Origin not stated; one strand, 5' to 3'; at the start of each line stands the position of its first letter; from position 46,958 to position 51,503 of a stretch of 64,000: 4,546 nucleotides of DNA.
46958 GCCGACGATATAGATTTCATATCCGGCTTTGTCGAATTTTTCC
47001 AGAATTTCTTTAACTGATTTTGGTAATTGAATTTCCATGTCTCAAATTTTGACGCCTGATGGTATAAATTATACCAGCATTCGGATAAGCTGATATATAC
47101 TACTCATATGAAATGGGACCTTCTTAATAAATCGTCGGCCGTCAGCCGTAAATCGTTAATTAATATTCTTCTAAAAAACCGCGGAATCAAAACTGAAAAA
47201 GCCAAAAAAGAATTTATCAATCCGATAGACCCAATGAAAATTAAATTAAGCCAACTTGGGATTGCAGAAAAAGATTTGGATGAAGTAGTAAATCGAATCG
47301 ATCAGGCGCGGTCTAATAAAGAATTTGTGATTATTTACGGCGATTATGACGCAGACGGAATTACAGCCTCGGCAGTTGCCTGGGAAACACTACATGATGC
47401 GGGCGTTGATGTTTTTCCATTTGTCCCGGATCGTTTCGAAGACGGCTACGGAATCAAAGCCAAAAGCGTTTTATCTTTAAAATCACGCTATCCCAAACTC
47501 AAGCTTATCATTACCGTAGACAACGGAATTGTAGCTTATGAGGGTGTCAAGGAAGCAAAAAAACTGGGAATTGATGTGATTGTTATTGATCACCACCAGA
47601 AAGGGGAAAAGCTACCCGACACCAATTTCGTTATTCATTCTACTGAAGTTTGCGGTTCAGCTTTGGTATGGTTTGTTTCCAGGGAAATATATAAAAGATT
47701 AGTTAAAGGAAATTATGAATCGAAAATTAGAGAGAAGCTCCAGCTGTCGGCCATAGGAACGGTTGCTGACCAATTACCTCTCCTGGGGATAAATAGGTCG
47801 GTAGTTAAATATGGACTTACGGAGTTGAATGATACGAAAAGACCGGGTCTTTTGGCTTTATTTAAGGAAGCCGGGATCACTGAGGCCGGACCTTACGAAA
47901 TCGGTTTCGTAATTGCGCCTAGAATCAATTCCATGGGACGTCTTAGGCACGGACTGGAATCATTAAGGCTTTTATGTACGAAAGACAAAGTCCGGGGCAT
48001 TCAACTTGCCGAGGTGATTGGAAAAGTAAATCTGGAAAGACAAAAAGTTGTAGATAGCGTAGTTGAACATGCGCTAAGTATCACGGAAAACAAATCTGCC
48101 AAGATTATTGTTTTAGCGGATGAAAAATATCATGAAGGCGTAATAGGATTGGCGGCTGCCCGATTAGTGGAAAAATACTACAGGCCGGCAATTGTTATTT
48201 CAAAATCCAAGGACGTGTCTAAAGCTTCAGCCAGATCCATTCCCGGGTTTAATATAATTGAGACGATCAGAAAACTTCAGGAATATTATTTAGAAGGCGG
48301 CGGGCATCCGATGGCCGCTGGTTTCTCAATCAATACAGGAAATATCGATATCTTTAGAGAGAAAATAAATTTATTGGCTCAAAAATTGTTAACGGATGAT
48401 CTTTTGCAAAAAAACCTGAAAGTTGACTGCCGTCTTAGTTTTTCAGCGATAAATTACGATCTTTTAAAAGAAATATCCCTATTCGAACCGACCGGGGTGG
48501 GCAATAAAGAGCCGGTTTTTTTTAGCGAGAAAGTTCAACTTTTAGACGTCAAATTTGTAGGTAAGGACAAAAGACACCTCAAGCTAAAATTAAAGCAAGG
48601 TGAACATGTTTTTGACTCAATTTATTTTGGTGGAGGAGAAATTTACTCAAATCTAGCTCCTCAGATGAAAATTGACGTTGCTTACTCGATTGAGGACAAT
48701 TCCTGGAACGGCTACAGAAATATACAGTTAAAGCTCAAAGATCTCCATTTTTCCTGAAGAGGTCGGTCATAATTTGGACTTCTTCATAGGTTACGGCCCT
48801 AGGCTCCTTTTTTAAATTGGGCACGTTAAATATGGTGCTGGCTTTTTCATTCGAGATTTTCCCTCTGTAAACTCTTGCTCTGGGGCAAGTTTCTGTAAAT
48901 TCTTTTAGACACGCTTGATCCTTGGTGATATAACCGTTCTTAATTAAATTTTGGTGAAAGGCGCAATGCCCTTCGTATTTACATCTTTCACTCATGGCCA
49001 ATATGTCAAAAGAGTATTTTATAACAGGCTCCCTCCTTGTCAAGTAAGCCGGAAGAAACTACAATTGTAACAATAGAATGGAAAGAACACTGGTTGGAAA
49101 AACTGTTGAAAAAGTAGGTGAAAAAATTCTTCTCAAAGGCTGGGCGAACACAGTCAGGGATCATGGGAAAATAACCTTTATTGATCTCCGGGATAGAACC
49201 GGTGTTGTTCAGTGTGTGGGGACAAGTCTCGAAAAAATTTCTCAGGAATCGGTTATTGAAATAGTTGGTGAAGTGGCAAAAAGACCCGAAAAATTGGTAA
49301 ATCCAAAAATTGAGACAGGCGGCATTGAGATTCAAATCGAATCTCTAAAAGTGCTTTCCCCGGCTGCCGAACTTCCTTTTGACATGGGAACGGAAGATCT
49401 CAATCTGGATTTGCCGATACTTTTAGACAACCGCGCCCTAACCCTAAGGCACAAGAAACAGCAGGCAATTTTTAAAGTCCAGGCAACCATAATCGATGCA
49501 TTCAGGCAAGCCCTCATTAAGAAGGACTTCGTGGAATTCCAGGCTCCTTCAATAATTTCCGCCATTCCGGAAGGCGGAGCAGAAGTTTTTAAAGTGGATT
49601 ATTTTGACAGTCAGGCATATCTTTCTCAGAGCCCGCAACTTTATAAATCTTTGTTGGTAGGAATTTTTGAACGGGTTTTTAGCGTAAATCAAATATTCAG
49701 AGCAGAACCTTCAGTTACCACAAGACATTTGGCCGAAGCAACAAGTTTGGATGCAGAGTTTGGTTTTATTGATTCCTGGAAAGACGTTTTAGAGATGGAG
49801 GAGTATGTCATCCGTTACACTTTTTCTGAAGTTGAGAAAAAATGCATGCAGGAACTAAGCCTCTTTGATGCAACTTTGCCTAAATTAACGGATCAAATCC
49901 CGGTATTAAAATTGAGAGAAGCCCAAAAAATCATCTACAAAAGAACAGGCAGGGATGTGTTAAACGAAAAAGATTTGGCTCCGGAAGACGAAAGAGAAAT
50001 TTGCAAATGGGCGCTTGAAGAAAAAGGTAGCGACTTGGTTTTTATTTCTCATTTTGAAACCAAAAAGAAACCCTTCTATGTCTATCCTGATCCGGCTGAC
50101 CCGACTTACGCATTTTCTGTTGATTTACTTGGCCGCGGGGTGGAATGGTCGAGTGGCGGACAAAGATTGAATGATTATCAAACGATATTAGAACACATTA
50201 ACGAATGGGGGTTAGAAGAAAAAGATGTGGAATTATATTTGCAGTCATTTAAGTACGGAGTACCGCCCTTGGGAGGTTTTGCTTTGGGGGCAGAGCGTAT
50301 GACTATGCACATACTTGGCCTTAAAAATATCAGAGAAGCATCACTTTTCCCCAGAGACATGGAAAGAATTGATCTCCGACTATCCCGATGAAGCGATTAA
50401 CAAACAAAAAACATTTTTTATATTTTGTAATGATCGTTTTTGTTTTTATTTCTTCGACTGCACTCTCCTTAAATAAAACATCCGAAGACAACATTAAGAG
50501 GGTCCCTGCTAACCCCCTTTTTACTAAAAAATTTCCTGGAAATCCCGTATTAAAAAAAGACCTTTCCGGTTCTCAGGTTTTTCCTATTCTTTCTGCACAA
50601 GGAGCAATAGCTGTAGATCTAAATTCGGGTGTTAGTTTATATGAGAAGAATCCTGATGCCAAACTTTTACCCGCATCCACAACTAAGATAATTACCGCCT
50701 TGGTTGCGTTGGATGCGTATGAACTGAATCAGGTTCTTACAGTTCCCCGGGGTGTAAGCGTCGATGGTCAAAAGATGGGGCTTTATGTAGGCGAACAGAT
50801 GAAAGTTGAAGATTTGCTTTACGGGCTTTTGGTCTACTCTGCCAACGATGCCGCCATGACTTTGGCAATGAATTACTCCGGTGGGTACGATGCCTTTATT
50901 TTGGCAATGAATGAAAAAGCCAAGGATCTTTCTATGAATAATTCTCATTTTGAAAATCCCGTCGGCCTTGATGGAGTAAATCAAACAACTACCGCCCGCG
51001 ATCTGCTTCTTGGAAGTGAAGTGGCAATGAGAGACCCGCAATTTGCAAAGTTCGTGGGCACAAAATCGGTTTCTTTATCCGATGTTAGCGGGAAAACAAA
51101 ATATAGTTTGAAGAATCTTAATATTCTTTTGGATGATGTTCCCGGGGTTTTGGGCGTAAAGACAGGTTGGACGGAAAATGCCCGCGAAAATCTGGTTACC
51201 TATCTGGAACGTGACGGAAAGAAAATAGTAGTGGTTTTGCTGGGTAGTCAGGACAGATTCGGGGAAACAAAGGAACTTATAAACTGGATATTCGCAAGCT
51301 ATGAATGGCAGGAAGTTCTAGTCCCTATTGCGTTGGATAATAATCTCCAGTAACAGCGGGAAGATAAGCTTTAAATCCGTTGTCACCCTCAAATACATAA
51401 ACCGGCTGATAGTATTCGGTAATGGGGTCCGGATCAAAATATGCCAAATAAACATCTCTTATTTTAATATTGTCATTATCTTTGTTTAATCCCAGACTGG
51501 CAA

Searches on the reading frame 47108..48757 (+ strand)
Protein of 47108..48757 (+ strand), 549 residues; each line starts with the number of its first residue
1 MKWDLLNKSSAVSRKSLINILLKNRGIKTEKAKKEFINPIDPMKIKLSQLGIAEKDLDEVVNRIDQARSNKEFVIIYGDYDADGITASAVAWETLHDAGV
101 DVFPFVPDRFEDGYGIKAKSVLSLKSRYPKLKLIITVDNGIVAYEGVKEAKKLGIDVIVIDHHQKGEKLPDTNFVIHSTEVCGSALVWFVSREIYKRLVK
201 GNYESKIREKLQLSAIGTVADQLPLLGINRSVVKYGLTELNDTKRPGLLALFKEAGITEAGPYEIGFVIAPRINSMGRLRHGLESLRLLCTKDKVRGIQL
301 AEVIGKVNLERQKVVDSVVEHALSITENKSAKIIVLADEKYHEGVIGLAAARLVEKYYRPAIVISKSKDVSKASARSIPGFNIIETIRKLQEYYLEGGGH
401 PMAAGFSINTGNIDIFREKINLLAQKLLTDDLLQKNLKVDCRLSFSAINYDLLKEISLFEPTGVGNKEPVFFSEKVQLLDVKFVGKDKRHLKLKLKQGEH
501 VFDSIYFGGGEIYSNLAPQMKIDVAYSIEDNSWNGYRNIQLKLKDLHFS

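Call 77: search_protein_families(library=pfam, proteins=[window:47108-48757:+], max_evalue=0.001)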
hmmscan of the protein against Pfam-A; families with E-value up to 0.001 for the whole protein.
window:47108-48757:+ (549 aa): 3 families
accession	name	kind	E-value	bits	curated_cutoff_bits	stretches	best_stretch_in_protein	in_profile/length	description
PF17768.7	RecJ_OB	-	7e-31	106.9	27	1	439-545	1-107/107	RecJ OB domain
PF01368.27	DHH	-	1.2e-21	77.7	28.1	1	74-195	2-104/125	DHH family, N-terminal domain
PF02272.25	DHHA1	-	3.5e-15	56.7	25.9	1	332-424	3-100/102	DHHA1 domain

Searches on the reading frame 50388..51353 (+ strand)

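Call 54: search_protein_families(library=pfam, proteins=[window:50388-51353:+], max_evalue=0.001)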
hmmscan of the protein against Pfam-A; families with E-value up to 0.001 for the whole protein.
window:50388-51353:+ (321 aa): 3 families
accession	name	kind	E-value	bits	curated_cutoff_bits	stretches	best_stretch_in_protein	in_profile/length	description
PF00768.25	Peptidase_S11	-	4.2e-50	170.9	27.6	1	68-287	10-237/239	D-alanyl-D-alanine carboxypeptidase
PF02113.21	Peptidase_S13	-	1.5e-06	27.7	22.8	1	71-112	19-60/444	D-Ala-D-Ala carboxypeptidase 3 (S13) family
PF13354.11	Beta-lactamase2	-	0.00018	21.4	22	1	75-207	4-140/214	Beta-lactamase enzyme family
